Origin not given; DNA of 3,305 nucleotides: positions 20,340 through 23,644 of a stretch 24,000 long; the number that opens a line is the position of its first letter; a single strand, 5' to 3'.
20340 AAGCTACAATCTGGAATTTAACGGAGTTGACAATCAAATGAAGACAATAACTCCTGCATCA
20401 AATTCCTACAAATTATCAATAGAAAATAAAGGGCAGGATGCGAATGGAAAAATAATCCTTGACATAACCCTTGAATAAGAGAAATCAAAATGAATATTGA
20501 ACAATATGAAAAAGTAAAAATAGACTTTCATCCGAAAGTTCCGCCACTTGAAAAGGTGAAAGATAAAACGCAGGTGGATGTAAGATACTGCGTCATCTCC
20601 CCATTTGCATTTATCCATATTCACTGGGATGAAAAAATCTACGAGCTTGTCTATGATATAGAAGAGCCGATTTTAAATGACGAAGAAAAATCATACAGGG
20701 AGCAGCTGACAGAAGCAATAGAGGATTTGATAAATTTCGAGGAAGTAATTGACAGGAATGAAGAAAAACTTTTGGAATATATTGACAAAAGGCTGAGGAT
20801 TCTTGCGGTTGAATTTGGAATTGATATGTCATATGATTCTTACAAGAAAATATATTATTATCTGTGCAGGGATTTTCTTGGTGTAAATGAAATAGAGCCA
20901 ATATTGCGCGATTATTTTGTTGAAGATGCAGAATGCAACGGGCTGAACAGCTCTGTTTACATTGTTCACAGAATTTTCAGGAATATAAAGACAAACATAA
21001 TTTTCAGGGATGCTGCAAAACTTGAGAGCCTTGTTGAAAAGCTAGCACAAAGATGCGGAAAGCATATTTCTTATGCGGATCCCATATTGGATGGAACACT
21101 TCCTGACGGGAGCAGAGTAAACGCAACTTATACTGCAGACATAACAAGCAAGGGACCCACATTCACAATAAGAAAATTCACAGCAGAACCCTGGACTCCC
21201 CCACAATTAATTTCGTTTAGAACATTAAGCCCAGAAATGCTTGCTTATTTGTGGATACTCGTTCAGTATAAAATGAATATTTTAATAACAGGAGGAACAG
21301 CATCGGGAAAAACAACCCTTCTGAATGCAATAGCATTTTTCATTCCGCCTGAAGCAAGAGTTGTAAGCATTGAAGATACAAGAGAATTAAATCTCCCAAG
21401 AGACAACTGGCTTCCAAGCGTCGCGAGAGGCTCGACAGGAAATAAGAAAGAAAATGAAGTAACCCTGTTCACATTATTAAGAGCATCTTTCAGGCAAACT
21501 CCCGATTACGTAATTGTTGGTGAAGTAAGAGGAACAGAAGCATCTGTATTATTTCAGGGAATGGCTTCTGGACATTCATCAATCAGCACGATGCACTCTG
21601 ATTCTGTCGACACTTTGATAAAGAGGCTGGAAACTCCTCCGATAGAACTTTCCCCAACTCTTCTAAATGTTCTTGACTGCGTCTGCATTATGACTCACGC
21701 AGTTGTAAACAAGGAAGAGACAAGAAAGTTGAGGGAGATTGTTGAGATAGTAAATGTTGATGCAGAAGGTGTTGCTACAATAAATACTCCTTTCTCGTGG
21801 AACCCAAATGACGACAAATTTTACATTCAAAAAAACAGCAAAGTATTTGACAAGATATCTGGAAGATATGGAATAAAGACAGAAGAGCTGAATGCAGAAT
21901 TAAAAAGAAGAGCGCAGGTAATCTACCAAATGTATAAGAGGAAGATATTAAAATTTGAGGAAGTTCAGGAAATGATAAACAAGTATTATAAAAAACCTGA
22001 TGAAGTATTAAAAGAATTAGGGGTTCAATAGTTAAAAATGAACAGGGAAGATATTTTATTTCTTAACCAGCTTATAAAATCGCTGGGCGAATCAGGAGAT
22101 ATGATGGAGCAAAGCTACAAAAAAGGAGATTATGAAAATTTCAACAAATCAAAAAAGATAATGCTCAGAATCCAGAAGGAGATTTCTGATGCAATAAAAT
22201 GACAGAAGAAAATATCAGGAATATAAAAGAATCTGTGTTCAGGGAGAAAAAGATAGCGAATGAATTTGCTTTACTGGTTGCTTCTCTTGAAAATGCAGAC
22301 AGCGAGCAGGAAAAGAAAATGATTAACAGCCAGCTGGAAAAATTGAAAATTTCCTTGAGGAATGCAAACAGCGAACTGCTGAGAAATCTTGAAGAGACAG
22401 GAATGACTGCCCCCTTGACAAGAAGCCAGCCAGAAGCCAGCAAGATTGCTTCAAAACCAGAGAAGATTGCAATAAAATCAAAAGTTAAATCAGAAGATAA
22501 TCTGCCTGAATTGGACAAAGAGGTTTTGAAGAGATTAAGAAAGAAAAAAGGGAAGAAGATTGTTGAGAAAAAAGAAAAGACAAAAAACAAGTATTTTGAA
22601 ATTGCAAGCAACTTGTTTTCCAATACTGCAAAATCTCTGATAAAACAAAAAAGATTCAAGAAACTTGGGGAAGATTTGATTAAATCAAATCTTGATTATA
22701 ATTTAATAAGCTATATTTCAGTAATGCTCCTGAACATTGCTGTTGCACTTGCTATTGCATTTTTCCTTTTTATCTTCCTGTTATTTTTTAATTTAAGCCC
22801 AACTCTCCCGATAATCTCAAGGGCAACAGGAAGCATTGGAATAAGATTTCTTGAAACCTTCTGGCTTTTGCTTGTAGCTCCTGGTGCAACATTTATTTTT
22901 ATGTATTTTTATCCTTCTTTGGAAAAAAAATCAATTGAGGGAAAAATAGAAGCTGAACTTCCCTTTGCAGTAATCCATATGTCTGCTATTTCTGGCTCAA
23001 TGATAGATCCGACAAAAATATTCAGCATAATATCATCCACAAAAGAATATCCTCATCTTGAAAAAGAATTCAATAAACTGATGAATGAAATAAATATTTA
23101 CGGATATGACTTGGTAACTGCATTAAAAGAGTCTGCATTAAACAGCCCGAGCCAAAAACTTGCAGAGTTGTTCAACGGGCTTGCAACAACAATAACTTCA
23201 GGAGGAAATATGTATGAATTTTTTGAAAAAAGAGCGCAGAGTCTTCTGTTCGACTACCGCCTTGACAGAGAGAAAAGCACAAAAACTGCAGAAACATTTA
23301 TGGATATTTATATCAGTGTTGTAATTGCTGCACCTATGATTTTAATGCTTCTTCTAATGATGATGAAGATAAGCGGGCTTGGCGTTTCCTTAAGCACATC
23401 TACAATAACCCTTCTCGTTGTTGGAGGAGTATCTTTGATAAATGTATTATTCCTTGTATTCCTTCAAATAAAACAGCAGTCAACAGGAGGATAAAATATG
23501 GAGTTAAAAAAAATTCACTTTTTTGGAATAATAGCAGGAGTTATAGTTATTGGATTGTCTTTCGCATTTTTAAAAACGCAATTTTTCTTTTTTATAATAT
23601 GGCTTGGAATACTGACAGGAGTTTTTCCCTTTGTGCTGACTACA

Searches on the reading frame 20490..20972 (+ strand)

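Call 68: search_protein_families(library=pfam, proteins=[window:20490-20972:+], max_evalue=1)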
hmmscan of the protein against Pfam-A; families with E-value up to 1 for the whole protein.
seq(161 aa): 1 family
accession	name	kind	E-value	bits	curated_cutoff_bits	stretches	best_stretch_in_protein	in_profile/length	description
PF12247.13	MKT1_N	-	0.071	13.9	27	1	120-157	15-52/90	Temperature dependent protein affecting M2 dsRNA replication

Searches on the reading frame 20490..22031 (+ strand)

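Call 8: search_protein_families(library=pfam, proteins=[window:20490-22031:+], max_evalue=0.001)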
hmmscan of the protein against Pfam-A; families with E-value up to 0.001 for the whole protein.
window:20490-22031:+ (513 aa): 3 families
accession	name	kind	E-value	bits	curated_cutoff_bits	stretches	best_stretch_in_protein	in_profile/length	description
PF00437.27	T2SSE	-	1.4e-33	116.5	24.9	1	160-382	28-257/370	Type II/IV secretion system protein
PF13555.12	AAA_29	-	0.00025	21.2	27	1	262-289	23-50/61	P-loop containing region of AAA domain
PF13476.12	AAA_23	-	0.00048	21.2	27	0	264-284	22-42/201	AAA domain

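Call 73: search_protein_families(library=ncbifam, proteins=[window:20490-22031:+], max_evalue=1e-10)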
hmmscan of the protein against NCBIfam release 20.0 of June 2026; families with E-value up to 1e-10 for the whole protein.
window:20490-22031:+ (513 aa): 15 families
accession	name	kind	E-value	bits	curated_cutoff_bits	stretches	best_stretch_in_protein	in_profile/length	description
NF058587.1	archaellum_moto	equivalog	1.6e-118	396.8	550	1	17-502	18-520/527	archaellum flagellar ATPase motor FlaI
NF053672.1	bindosome_BasE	exception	4e-60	204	1000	1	35-502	45-510/512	bindosome assembly system ATPase subunit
TIGR03819.1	heli_sec_ATPase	hypoth_equivalog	6.8e-41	140.6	373.15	1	123-381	43-298/340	TadA family conjugal transfer-associated ATPase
TIGR02788.1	VirB11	equivalog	2.8e-36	125.1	249.95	1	252-380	135-262/308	P-type DNA transfer ATPase VirB11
TIGR02782.1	TrbB_P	equivalog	3.2e-36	125.2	304.55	1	173-424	49-297/303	P-type conjugative transfer ATPase TrbB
NF010469.0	PRK13894.1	subfamily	2.8e-31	109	508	1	174-422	63-309/320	conjugal transfer ATPase TrbB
NF010475.0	PRK13900.1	equivalog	8.4e-29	100.7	389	1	253-380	152-279/333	type IV secretion system ATPase VirB11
NF010407.0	PRK13833.1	subfamily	4.9e-26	91.9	499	1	175-425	59-302/323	conjugal transfer protein TrbB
NF010425.0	PRK13851.1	equivalog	4.1e-19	68.7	461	1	250-372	151-272/344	type IV secretion system protein VirB11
NF041000.1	ATPase_ComGA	equivalog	2.5e-15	56.2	300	1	264-386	131-248/267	competence type IV pilus ATPase ComGA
NF007755.0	PRK10436.1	equivalog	5.4e-13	48.4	617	1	258-381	216-333/465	type II secretion system protein GspE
TIGR02533.1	type_II_gspE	equivalog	1.1e-12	47.4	630.25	1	258-386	239-362/486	type II secretion system ATPase GspE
TIGR02538.1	type_IV_pilB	equivalog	1.5e-12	46.9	675.65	1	264-381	319-430/564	type IV-A pilus assembly ATPase PilB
TIGR02525.1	plasmid_TraJ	equivalog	1.1e-11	44.4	368.3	1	265-418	153-312/372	plasmid transfer ATPase TraJ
TIGR01420.1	pilT_fam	subfamily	8.5e-11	41.6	319.1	0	264-382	125-242/343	PilT/PilU family type 4a pilus ATPase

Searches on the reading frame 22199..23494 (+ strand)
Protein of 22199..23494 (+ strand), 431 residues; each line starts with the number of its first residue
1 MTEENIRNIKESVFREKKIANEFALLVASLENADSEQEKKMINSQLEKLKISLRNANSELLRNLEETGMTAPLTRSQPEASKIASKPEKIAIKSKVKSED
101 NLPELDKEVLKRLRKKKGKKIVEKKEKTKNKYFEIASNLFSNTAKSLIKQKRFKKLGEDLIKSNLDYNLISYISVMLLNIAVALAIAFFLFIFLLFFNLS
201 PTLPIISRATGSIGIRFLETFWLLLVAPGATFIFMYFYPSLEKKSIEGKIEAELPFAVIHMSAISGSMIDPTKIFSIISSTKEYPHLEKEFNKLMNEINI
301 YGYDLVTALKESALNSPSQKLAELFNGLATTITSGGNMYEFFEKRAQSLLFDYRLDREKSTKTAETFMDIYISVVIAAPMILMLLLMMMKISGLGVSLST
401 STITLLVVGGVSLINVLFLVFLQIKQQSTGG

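Call 8: search_protein_families(library=pfam, proteins=[window:22199-23494:+], max_evalue=0.001)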
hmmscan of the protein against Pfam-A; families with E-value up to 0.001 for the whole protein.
window:22199-23494:+ (431 aa): 2 families
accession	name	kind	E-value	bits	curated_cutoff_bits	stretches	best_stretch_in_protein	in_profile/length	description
PF00482.28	T2SSF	-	1.7e-13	51.1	25.2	1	260-385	4-124/125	Type II secretion system (T2SS), protein F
PF20990.2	DUF2207_C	-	0.00077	19.7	33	1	91-249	59-197/247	Predicted membrane protein (DUF2207) C-terminal domain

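Call 73: search_protein_families(library=ncbifam, proteins=[window:22199-23494:+], max_evalue=1e-10)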
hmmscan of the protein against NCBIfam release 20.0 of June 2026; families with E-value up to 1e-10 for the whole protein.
window:22199-23494:+ (431 aa): 3 families
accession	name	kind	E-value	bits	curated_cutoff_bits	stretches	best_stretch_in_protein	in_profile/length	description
NF004704.2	PRK06041.1-2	equivalog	3.1e-22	79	550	1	220-423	45-244/555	archaellar assembly protein ArlJ/FlaJ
NF004705.1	PRK06041.1-3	equivalog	3.5e-17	62.5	400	1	249-427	2-176/465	archaellar assembly protein ArlJ/FlaJ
NF004703.2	PRK06041.1-1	equivalog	1.2e-15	56.9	570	1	243-419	29-204/525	archaellar assembly protein ArlJ/FlaJ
